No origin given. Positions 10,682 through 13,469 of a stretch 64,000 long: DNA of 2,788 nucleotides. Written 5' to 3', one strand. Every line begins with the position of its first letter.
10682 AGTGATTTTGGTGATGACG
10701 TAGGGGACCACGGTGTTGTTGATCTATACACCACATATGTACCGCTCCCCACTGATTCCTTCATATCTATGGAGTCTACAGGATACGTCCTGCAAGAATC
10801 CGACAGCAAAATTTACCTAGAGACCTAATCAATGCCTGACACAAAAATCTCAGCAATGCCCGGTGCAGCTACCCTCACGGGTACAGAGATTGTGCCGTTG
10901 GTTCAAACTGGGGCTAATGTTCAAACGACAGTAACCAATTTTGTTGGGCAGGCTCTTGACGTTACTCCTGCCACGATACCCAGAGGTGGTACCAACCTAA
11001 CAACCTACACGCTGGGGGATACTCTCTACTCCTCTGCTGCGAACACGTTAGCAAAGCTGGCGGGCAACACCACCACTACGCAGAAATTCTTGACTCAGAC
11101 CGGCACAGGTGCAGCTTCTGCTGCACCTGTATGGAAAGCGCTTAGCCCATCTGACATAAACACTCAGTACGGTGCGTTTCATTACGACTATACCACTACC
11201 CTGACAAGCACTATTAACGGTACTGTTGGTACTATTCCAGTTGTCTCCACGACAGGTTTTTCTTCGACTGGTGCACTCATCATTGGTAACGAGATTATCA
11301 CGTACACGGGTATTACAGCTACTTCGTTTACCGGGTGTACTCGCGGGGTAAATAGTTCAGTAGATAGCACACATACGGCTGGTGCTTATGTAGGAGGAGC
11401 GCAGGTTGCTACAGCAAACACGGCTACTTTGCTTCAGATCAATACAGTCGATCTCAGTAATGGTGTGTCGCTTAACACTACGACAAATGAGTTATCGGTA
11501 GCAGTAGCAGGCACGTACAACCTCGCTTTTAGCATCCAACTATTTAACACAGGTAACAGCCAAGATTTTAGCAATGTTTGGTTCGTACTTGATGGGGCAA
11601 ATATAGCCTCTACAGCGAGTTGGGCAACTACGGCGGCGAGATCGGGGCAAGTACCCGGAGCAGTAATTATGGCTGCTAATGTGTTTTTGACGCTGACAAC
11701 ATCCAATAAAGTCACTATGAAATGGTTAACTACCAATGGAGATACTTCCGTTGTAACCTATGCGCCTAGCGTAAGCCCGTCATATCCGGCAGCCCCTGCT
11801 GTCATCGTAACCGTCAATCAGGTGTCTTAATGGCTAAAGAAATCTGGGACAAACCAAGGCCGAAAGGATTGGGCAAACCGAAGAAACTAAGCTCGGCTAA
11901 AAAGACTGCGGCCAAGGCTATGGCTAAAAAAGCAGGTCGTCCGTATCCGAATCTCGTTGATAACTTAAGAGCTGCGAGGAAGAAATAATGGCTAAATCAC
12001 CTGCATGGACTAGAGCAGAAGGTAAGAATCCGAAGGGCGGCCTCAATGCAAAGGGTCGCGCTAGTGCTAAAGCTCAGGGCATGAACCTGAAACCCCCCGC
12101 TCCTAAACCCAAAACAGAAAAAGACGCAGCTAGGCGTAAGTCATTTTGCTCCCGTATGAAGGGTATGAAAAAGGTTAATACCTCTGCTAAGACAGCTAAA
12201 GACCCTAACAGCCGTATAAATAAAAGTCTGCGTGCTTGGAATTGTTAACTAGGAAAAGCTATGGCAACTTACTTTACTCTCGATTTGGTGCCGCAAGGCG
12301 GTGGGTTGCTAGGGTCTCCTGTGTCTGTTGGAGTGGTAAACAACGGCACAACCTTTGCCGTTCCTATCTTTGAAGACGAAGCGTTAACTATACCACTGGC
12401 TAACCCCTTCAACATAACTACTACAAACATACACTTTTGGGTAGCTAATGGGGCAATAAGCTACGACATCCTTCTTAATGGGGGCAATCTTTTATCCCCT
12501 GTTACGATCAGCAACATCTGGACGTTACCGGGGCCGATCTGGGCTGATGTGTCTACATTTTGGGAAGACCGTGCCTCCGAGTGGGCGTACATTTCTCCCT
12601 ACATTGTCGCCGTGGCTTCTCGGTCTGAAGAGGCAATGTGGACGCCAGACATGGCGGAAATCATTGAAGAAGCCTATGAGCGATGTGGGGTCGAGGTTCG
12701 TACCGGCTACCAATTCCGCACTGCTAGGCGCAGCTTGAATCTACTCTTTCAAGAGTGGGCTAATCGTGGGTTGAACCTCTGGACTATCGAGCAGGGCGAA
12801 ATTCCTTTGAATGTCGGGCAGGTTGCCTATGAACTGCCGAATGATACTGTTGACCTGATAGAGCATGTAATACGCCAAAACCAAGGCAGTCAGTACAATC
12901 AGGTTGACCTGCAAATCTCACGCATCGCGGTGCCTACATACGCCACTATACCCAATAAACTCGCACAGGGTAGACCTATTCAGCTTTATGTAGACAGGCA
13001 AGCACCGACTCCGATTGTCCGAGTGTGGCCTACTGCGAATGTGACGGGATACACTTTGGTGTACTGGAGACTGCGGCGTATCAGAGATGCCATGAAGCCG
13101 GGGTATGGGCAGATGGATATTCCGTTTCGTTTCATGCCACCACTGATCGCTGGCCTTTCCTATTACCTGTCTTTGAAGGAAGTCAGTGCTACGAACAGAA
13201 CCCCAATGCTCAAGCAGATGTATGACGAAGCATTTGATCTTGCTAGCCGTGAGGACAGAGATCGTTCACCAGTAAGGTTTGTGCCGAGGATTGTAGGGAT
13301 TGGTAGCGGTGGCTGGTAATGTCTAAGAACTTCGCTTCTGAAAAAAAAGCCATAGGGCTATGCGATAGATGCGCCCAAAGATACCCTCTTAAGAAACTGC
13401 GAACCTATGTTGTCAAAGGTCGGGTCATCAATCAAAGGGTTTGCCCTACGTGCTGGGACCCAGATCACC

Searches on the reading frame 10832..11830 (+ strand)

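Call 64: search_protein_families(library=phrogs, proteins=[window:10832-11830:+], max_evalue=0.001)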
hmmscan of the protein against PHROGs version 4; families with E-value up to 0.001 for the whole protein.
window:10832-11830:+ (332 aa): 4 families
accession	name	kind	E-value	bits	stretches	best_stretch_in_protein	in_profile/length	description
phrog_2885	-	tail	9.7e-12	43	1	121-181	72-132/4179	baseplate wedge subunit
phrog_4406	-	head and packaging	3.7e-10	38.1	1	122-213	2923-3012/3231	virion structural protein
phrog_708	-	tail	5.1e-09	35.3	1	119-178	937-996/1383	baseplate wedge subunit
phrog_22827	-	unknown function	1e-08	35.3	1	121-178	266-323/613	-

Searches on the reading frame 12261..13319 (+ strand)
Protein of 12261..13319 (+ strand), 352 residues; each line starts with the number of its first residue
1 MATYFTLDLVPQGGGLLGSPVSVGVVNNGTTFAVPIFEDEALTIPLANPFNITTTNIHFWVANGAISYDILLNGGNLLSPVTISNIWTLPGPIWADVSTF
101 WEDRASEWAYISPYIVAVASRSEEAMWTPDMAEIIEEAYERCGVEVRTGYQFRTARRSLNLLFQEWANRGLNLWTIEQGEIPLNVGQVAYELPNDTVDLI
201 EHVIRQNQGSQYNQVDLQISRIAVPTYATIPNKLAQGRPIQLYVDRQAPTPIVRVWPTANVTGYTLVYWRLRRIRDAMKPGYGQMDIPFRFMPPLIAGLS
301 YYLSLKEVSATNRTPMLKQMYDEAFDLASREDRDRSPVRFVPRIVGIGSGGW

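Call 64: search_protein_families(library=phrogs, proteins=[window:12261-13319:+], max_evalue=0.001)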
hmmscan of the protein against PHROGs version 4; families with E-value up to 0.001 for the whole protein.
window:12261-13319:+ (352 aa): 1 family
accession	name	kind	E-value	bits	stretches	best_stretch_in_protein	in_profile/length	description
phrog_12985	-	unknown function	3.9e-19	70.4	1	132-325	5-205/238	-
